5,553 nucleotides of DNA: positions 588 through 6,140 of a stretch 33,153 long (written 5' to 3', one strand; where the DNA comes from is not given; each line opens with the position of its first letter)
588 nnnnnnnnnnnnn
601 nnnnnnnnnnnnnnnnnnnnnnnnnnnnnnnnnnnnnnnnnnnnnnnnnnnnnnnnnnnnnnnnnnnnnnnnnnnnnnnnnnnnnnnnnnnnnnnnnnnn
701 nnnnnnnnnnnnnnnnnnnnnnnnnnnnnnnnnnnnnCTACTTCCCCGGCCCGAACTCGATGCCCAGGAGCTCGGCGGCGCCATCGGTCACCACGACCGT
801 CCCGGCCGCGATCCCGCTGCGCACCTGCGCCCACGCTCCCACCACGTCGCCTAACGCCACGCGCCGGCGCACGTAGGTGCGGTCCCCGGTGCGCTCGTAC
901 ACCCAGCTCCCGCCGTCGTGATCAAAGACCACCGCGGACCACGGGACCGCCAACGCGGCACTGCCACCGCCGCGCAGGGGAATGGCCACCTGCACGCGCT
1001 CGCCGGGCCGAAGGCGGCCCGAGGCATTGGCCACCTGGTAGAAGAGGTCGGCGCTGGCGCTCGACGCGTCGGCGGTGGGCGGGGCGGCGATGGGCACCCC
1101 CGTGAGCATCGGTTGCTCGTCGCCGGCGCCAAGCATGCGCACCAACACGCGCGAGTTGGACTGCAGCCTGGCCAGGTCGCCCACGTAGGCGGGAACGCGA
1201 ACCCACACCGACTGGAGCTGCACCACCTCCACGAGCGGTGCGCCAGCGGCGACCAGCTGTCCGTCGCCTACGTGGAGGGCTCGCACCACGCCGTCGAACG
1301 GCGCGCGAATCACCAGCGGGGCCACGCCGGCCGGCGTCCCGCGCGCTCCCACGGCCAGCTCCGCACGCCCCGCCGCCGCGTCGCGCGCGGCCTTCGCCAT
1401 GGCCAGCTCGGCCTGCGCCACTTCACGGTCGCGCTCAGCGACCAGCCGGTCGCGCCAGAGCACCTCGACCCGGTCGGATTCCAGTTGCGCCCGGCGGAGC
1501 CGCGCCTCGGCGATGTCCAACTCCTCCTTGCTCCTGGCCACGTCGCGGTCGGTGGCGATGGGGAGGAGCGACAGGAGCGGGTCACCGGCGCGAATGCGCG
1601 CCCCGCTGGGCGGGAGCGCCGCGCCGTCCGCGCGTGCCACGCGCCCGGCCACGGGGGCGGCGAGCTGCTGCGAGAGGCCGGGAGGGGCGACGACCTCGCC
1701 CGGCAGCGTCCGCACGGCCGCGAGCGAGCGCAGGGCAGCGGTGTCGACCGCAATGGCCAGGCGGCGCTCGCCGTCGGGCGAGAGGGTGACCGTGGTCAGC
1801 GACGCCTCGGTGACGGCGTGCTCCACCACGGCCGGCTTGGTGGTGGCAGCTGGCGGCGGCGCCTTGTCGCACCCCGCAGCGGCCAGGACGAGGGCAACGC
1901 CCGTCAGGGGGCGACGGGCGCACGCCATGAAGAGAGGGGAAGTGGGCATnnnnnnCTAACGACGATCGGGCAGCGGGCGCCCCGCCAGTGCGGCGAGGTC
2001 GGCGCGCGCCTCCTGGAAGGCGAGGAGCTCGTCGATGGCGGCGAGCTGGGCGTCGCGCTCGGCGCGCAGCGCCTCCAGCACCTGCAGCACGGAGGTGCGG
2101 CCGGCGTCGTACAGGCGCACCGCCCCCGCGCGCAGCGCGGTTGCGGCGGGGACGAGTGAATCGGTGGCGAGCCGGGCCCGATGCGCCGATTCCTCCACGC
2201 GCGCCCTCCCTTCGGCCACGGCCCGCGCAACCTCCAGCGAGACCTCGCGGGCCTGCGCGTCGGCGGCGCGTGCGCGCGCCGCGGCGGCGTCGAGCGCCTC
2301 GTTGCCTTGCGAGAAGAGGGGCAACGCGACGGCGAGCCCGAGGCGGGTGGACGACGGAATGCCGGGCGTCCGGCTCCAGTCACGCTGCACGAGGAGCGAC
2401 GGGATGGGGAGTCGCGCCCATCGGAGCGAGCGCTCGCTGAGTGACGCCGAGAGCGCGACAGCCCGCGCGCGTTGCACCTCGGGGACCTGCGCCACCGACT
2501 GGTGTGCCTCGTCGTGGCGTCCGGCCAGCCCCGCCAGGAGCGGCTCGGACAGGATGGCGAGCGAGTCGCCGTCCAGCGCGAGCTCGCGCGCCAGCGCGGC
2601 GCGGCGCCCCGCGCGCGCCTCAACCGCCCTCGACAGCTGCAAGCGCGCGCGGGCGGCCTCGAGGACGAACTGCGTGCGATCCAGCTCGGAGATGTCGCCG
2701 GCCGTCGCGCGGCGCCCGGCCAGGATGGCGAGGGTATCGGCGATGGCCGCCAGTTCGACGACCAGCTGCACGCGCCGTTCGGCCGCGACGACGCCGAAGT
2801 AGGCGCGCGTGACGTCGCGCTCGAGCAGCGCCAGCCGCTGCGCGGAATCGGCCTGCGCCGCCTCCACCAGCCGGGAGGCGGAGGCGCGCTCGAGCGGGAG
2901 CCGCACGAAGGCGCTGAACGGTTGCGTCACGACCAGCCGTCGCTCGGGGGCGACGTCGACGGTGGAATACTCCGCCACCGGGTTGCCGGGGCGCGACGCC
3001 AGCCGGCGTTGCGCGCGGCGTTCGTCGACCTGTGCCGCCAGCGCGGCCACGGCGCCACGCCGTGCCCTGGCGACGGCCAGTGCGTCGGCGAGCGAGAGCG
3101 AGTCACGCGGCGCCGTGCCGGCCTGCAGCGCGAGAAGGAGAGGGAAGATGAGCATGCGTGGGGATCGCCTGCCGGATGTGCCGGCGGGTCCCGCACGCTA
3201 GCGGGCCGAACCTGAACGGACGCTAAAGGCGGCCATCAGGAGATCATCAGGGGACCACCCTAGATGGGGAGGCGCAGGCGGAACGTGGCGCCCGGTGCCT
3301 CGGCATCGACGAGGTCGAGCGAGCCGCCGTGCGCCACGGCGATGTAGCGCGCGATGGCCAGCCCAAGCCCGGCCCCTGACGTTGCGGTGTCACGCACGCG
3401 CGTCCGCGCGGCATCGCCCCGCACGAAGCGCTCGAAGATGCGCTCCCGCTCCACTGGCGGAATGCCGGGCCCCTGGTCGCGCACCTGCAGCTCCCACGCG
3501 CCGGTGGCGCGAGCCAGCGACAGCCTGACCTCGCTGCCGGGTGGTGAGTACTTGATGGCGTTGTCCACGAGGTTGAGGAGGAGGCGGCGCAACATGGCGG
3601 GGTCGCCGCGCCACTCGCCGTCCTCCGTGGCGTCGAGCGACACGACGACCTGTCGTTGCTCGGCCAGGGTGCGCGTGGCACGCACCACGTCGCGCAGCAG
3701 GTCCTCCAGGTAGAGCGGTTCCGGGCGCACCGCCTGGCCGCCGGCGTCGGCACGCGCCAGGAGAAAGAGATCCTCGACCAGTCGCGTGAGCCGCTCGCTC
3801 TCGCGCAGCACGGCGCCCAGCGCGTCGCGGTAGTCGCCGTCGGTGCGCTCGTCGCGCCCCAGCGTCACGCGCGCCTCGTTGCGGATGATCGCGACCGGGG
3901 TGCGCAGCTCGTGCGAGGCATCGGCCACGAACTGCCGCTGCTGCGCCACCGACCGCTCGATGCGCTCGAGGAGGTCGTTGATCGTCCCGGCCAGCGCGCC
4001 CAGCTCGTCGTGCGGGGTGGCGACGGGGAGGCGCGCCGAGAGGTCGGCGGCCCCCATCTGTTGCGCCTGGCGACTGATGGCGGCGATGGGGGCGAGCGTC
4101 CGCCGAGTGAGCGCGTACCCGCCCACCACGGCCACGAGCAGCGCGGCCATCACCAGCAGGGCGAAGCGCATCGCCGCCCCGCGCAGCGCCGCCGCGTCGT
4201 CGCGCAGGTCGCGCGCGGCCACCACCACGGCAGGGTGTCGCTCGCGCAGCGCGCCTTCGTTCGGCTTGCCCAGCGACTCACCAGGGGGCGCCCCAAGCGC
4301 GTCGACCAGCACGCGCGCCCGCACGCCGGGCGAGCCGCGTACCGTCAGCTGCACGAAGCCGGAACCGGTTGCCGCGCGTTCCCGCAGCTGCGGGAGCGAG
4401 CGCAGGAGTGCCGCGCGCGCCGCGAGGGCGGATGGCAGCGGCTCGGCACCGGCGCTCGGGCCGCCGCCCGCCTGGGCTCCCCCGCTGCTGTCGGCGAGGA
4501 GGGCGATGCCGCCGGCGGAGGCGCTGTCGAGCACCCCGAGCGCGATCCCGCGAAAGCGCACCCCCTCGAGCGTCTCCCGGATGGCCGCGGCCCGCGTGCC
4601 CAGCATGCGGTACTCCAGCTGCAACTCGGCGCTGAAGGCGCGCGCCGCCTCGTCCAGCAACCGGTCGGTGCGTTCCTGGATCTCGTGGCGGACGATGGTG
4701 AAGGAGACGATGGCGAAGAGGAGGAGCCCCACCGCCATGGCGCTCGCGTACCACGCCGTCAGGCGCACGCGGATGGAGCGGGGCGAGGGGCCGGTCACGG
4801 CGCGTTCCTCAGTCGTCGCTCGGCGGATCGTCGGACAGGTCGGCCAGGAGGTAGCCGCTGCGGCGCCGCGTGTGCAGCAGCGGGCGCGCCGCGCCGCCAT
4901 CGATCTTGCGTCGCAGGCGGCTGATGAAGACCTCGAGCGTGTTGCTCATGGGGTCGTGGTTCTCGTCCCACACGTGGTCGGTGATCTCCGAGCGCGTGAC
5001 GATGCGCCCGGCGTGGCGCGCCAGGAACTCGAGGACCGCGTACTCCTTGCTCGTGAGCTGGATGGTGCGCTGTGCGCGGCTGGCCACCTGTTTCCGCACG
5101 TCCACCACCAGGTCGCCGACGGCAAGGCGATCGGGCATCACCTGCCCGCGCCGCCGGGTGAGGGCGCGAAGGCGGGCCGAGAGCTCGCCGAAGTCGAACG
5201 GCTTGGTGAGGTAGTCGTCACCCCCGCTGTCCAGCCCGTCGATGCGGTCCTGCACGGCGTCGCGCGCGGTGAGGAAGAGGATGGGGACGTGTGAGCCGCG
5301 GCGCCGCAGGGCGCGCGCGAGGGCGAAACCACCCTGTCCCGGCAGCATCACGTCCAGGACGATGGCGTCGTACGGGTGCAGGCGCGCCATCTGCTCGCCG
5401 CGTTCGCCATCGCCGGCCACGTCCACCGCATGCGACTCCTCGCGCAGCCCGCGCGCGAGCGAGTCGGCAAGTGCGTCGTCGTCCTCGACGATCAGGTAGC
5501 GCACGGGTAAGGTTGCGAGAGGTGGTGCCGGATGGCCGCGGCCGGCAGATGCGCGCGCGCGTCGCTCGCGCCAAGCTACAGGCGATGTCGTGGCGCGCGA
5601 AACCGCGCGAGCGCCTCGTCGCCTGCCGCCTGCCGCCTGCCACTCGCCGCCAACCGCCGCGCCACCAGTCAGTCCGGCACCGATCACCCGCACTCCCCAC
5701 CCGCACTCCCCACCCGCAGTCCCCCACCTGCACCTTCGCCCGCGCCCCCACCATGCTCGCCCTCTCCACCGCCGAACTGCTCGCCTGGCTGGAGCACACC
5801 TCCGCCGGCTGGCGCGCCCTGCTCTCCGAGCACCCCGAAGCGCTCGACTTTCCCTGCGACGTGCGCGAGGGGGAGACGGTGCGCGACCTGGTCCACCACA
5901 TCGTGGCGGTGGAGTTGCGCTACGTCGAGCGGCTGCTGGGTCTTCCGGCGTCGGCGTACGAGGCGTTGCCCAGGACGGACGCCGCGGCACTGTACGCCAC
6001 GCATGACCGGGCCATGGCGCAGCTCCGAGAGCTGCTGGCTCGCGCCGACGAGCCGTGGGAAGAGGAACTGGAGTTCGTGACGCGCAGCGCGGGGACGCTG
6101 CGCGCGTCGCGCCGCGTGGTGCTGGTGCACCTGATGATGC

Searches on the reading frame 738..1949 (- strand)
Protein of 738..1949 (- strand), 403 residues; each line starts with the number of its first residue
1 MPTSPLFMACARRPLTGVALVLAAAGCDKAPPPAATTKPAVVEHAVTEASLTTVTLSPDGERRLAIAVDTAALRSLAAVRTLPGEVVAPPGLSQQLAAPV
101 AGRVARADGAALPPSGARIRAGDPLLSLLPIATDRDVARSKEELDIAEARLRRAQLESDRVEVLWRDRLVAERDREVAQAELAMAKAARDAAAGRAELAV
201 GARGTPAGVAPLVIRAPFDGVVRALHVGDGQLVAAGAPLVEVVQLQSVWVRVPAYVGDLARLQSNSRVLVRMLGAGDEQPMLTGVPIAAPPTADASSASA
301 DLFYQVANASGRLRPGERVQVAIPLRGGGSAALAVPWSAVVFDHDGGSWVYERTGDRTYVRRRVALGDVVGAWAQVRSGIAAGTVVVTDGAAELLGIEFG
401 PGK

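Call 6: search_protein_families(library=pfam, proteins=[window:738-1949:-])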
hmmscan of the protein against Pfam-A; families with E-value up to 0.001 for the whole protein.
window:738-1949:- (403 aa): 3 families
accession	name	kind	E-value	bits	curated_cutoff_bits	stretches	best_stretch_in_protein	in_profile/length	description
PF13437.12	HlyD_3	-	7e-15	56.1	22.2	1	213-316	1-106/106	HlyD family secretion protein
PF16576.10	HlyD_D23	-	2.9e-13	50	30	1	212-316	109-211/214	Barrel-sandwich domain of CusB or HlyD membrane-fusion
PF13533.13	Biotin_lipoyl_2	-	1.9e-05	24.8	29.8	0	214-236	3-25/32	Biotin-lipoyl like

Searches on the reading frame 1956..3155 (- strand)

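Call 6: search_protein_families(library=pfam, proteins=[window:1956-3155:-])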
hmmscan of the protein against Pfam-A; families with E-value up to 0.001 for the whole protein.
window:1956-3155:- (399 aa): 1 family
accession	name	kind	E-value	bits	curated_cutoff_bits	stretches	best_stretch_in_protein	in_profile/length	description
PF02321.23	OEP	-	3.9e-18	66.4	22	2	220-392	8-187/187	Outer membrane efflux protein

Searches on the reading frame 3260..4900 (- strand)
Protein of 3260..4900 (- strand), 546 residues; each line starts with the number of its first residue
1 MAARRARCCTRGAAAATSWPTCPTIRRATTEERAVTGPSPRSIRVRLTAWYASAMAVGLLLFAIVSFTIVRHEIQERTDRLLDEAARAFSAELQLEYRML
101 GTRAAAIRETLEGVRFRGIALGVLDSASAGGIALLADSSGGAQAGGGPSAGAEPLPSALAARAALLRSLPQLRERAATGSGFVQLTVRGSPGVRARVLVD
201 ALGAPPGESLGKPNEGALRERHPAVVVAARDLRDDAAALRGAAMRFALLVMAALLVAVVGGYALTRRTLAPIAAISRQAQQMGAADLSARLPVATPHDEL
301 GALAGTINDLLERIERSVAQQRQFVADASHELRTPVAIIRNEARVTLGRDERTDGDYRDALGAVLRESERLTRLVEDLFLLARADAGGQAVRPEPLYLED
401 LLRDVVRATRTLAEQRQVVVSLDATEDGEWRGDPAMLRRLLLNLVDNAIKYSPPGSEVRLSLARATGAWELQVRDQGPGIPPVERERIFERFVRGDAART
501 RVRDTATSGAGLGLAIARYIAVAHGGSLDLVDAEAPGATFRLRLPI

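Call 6: search_protein_families(library=pfam, proteins=[window:3260-4900:-])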
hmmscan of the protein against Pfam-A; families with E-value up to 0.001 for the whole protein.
window:3260-4900:- (546 aa): 3 families
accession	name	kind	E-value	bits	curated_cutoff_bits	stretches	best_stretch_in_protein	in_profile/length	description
PF02518.31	HATPase_c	-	2.5e-26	92.8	26.4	1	432-545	1-108/111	Histidine kinase-, DNA gyrase B-, and HSP90-like ATPase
PF00512.31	HisKA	-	6.3e-17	61.8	26.9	1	320-387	1-66/66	His Kinase A (phospho-acceptor) domain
PF00672.30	HAMP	-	1.1e-12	48.5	25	1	264-315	2-52/53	HAMP domain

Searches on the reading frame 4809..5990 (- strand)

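Call 6: search_protein_families(library=pfam, proteins=[window:4809-5990:-])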
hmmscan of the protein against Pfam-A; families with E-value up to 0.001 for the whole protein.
window:4809-5990:- (393 aa): 2 families
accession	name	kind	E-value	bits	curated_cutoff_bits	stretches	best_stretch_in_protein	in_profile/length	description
PF00072.30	Response_reg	-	1.2e-24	87.1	30.2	1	166-274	2-110/111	Response regulator receiver domain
PF00486.34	Trans_reg_C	-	1.9e-23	82.8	26.2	1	308-382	2-77/77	Transcriptional regulatory protein, C terminal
